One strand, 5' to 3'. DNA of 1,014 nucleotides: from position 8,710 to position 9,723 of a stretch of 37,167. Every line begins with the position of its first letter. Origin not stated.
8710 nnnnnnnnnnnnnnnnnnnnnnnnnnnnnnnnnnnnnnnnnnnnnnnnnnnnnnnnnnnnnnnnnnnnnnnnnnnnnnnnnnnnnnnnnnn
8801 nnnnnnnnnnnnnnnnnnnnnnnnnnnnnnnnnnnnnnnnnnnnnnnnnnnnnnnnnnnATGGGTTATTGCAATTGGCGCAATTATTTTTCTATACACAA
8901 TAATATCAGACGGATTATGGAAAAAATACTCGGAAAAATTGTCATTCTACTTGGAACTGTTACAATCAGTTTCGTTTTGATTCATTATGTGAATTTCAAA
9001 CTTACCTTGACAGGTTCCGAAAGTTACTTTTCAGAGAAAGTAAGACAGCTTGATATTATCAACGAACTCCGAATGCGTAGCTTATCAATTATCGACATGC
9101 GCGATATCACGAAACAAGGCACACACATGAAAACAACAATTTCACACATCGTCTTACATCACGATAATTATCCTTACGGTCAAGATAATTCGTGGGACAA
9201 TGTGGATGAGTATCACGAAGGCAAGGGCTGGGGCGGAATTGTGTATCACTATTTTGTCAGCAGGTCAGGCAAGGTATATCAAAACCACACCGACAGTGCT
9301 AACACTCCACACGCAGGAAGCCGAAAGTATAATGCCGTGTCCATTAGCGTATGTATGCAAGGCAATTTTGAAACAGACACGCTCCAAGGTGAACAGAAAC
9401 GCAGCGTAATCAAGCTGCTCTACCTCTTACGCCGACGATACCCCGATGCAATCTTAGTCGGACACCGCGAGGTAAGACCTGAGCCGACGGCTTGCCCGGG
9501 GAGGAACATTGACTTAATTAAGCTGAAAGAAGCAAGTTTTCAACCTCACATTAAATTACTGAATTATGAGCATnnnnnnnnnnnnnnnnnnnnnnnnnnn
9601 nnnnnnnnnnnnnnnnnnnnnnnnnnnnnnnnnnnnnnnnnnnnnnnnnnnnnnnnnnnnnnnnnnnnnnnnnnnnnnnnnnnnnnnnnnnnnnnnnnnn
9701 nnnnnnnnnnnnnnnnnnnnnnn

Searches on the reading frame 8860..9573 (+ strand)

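Call 47: search_protein_families(library=pfam, proteins=[window:8860-9573:+], max_evalue=0.001)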
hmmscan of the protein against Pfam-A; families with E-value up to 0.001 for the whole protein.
window:8860-9573:+ (238 aa): 1 family
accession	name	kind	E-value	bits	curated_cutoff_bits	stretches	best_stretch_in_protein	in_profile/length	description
PF01510.30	Amidase_2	-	1.2e-19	71.4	26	1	92-215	3-131/131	N-acetylmuramoyl-L-alanine amidase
